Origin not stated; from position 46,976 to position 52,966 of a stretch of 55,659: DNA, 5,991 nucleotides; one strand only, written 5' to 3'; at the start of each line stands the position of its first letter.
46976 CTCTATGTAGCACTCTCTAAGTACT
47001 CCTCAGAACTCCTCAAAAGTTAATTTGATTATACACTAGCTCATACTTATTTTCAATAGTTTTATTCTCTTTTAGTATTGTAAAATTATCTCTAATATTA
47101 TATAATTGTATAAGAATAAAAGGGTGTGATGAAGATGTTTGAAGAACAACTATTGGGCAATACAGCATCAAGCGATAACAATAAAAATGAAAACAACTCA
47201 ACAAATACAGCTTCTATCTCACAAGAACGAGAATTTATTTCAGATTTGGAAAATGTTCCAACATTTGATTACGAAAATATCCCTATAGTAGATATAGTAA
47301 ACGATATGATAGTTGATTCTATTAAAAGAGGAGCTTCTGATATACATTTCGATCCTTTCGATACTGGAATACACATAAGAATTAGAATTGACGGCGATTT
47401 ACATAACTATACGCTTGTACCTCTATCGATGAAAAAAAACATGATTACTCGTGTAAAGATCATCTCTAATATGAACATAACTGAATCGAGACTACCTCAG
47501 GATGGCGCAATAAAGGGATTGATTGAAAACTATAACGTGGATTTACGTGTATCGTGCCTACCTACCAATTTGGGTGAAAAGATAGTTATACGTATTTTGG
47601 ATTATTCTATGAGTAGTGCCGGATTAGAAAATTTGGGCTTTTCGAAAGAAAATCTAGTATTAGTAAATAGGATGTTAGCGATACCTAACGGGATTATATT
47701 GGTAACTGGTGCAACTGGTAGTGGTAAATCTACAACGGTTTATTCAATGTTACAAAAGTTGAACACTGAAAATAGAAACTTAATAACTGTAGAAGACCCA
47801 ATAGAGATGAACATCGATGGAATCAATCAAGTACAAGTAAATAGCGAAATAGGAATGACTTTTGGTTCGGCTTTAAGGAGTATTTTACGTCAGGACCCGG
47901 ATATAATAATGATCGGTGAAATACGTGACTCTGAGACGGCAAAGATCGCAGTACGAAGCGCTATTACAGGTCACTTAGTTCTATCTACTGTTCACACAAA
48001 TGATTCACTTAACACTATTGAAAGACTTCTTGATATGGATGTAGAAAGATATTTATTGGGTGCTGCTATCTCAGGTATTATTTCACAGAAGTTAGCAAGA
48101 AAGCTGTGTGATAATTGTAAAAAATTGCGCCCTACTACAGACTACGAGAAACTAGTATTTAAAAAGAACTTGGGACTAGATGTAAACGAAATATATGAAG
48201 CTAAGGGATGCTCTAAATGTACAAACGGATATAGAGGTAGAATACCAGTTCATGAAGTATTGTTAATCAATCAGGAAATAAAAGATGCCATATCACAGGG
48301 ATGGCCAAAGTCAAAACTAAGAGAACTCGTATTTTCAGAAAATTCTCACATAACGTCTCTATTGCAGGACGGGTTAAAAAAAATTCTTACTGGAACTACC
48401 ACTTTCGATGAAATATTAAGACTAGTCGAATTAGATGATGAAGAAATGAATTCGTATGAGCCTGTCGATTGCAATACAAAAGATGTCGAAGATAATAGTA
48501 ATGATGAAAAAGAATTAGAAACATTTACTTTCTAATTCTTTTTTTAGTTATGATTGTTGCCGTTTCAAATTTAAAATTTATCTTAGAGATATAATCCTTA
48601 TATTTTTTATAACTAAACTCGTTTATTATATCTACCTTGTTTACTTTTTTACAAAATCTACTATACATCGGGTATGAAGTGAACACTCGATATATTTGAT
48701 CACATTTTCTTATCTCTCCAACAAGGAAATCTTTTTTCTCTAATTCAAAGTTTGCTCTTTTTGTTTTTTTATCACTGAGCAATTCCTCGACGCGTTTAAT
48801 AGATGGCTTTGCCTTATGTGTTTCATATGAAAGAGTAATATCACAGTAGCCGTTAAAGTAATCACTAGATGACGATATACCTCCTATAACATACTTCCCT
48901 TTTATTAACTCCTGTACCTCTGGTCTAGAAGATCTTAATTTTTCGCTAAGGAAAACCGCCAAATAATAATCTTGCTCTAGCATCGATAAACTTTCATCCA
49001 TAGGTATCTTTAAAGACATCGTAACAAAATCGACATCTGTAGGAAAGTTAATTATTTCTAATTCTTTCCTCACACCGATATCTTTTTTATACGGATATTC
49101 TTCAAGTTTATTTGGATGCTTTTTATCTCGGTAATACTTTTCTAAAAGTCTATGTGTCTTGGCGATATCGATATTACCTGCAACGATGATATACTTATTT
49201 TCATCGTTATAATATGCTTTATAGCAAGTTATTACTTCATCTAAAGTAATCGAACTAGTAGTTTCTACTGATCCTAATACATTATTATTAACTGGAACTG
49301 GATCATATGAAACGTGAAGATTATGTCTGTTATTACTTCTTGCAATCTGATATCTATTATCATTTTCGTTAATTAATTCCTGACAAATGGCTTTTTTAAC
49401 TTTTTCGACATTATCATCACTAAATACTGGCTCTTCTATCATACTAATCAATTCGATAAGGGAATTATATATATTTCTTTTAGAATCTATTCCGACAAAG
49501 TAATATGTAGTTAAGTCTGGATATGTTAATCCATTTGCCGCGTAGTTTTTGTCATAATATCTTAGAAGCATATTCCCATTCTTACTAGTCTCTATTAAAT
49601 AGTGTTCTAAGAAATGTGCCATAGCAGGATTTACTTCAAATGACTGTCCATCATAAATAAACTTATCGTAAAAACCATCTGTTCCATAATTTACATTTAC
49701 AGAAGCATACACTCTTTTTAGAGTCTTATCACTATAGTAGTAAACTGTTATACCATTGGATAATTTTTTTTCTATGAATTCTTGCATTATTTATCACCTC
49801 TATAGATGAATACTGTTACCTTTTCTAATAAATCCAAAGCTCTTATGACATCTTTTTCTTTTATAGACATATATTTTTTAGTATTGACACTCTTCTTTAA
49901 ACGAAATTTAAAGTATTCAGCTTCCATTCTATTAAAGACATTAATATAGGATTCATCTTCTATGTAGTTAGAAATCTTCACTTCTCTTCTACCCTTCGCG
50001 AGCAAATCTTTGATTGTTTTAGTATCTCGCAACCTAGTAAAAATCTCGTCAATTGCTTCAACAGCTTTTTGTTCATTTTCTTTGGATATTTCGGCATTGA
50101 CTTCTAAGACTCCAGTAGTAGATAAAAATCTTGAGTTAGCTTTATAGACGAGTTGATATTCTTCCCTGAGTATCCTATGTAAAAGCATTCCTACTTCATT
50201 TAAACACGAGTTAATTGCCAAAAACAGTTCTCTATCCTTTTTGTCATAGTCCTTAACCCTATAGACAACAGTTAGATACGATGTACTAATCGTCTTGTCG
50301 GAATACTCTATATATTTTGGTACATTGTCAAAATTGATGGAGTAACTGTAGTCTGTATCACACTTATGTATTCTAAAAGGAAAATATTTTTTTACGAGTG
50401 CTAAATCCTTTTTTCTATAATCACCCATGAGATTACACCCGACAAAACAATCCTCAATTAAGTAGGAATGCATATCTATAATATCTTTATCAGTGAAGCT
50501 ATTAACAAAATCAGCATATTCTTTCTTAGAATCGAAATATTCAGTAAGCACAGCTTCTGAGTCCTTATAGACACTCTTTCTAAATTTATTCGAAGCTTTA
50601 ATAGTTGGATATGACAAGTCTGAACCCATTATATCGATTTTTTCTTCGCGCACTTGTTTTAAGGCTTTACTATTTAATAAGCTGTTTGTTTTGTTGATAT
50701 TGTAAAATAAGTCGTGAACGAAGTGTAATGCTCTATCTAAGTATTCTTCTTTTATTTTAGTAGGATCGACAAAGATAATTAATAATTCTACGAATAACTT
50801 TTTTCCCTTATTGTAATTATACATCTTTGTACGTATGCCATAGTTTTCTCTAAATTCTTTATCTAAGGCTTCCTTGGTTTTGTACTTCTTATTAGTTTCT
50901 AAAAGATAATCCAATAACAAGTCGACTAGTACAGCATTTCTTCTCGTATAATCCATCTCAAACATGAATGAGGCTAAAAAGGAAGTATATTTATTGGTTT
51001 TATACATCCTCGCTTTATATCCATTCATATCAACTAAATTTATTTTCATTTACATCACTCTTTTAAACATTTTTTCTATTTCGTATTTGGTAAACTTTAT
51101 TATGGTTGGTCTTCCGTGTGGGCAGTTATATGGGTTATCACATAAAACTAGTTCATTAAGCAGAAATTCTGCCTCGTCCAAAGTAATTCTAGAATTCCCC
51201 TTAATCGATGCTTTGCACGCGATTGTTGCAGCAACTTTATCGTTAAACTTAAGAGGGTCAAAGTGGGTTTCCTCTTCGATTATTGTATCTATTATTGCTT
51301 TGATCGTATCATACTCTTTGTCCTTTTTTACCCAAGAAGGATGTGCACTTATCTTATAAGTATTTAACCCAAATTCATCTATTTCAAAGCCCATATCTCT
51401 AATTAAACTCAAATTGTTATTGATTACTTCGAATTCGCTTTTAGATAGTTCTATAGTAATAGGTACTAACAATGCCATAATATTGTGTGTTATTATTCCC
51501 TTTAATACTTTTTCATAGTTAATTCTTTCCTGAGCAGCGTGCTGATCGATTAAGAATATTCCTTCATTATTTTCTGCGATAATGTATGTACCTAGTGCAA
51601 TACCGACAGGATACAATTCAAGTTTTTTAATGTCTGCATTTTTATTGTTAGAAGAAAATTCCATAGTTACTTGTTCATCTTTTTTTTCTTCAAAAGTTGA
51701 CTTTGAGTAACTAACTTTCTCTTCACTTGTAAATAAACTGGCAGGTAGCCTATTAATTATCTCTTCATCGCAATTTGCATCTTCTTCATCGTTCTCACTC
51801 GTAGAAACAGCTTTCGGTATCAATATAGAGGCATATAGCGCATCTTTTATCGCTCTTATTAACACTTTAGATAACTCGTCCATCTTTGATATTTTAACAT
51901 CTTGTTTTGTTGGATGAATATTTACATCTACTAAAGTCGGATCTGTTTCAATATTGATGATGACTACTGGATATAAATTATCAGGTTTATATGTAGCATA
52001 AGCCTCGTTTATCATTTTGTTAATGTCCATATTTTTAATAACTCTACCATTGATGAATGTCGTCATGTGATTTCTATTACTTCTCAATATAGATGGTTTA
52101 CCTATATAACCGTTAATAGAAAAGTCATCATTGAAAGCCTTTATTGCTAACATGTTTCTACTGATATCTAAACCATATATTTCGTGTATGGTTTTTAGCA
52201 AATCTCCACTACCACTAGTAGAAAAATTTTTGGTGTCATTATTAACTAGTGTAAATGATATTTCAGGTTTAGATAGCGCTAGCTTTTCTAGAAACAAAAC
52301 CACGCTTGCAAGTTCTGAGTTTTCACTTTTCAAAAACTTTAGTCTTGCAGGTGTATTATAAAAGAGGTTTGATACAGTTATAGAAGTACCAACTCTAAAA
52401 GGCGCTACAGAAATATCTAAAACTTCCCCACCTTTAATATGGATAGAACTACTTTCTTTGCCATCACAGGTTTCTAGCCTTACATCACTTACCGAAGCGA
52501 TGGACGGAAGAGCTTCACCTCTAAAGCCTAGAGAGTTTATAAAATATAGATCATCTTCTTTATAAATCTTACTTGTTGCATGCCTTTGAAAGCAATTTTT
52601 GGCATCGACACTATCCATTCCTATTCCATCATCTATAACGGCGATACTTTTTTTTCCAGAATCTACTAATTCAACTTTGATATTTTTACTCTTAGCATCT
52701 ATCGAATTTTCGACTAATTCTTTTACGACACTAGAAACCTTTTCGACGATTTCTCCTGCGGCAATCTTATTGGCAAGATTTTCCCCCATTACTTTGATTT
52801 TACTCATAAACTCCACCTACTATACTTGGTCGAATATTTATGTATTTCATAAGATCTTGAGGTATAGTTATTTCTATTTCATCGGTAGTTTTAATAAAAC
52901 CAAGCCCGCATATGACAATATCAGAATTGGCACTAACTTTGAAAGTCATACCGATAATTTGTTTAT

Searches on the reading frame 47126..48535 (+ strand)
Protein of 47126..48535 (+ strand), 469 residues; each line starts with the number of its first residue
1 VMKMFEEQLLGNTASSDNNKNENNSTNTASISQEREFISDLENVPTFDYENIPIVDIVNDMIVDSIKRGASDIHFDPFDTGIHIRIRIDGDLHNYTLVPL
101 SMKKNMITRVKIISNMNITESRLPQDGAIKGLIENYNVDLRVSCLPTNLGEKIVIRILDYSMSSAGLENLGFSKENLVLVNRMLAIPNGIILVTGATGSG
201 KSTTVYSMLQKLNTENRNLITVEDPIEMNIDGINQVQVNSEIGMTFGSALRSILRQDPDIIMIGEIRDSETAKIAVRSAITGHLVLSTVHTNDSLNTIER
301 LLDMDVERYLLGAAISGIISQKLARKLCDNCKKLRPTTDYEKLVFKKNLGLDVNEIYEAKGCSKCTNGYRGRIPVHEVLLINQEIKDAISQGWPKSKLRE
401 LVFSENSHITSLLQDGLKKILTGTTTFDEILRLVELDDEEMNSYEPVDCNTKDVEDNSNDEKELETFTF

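Call 13: search_protein_families(library=pfam, proteins=[window:47126-48535:+], max_evalue=0.001)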
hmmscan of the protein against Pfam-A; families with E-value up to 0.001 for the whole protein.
window:47126-48535:+ (469 aa): 3 families
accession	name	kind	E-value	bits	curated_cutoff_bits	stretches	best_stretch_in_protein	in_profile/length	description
PF00437.27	T2SSE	-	1e-122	409.8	24.9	1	52-432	6-370/370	Type II/IV secretion system protein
PF13401.12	AAA_22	-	6.5e-05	23.7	27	1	188-233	5-50/130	AAA domain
PF13173.12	AAA_14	-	0.00011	22.7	27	1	188-281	2-86/129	AAA domain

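Call 38: search_protein_families(library=ncbifam, proteins=[window:47126-48535:+], max_evalue=0.001)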
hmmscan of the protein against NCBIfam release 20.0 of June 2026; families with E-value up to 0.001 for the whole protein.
window:47126-48535:+ (469 aa): 19 families
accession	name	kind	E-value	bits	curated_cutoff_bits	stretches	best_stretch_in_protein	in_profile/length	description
TIGR02533.1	type_II_gspE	equivalog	4.3e-143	477.5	630.25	1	19-433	78-485/486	type II secretion system ATPase GspE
TIGR02538.1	type_IV_pilB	equivalog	9.6e-143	476.7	675.65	1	14-433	141-561/564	type IV-A pilus assembly ATPase PilB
NF007755.0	PRK10436.1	equivalog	1.2e-129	433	617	1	48-437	79-462/465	type II secretion system protein GspE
NF053534.1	T4PilAsmATPsTfpB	equivalog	9.1e-121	404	850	1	25-434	172-582/584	type IV pilus assembly ATPase TfpB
NF041000.1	ATPase_ComGA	equivalog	1.7e-79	266.6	300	1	60-324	2-265/267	competence type IV pilus ATPase ComGA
TIGR01420.1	pilT_fam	subfamily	1.9e-55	188.5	319.1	1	59-327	3-271/343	PilT/PilU family type 4a pilus ATPase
TIGR02525.1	plasmid_TraJ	equivalog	8e-26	90.9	368.3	1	179-304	141-272/372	plasmid transfer ATPase TraJ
TIGR02524.1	dot_icm_DotB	equivalog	4.9e-23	81.9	463.3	1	184-349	130-299/358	Dot/Icm type IV secretion system ATPase DotB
TIGR02788.1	VirB11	equivalog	6.7e-17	61.5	249.95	1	191-305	147-266/308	P-type DNA transfer ATPase VirB11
TIGR02782.1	TrbB_P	equivalog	1.9e-15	56.9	304.55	1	191-302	139-253/303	P-type conjugative transfer ATPase TrbB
NF058587.1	archaellum_moto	equivalog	1.2e-14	54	550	1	191-302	278-394/527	archaellum flagellar ATPase motor FlaI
NF010469.0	PRK13894.1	subfamily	4.7e-13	49.2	508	1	191-302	152-265/320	conjugal transfer ATPase TrbB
TIGR03819.1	heli_sec_ATPase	hypoth_equivalog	5.7e-12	45.5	373.15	1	184-301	174-297/340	TadA family conjugal transfer-associated ATPase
NF010407.0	PRK13833.1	subfamily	1.7e-10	40.8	499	1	191-305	147-263/323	conjugal transfer protein TrbB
NF010425.0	PRK13851.1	equivalog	4.4e-10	39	461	1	189-304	163-283/344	type IV secretion system protein VirB11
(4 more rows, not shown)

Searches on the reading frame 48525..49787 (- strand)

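Call 13: search_protein_families(library=pfam, proteins=[window:48525-49787:-], max_evalue=0.001)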
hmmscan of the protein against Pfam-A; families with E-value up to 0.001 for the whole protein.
window:48525-49787:- (420 aa): 2 families
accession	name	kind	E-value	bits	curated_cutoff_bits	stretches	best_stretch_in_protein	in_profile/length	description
PF05193.26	Peptidase_M16_C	-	3.4e-10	40.5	23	1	179-342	1-166/181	Peptidase M16 inactive domain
PF00675.25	Peptidase_M16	-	0.0002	21.7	22.3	1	56-157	33-134/149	Insulinase (Peptidase family M16)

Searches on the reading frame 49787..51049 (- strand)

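Call 13: search_protein_families(library=pfam, proteins=[window:49787-51049:-], max_evalue=0.001)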
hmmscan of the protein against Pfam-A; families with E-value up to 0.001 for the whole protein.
window:49787-51049:- (420 aa): 1 family
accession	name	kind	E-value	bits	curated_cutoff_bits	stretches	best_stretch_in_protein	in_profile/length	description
PF05193.26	Peptidase_M16_C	-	1e-09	39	23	1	244-344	64-168/181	Peptidase M16 inactive domain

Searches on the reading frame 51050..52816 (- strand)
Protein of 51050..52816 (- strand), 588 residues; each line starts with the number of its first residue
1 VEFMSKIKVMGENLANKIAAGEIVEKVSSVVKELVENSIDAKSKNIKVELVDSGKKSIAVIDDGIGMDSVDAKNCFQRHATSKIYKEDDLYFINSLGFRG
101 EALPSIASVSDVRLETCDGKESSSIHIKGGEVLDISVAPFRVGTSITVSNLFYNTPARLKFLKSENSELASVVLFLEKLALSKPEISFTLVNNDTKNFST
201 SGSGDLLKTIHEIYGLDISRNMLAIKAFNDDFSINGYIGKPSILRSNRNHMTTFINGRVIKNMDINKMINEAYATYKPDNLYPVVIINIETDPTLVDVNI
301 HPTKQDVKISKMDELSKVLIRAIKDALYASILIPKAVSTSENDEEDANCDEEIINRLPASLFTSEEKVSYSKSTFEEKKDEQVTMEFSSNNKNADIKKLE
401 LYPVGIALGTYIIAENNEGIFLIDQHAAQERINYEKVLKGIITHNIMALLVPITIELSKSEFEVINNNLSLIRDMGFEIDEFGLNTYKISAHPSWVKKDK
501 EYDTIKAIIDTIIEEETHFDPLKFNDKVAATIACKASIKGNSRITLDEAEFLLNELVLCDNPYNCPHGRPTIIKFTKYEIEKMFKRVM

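Call 13: search_protein_families(library=pfam, proteins=[window:51050-52816:-], max_evalue=0.001)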
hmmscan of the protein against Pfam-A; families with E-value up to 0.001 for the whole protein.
window:51050-52816:- (588 aa): 4 families
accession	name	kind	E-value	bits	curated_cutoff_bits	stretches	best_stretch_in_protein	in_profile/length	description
PF08676.16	MutL_C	-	1.6e-34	119.1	25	1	405-543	2-141/142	MutL C terminal dimerisation domain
PF01119.25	DNA_mis_repair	-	2.1e-34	118.1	26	1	210-327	1-118/119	DNA mismatch repair protein, C-terminal domain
PF13589.12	HATPase_c_3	-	1.6e-12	48.1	25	1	28-122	4-98/137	Histidine kinase-, DNA gyrase B-, and HSP90-like ATPase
PF02518.31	HATPase_c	-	2.6e-07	31.5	26.4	1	26-81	5-63/111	Histidine kinase-, DNA gyrase B-, and HSP90-like ATPase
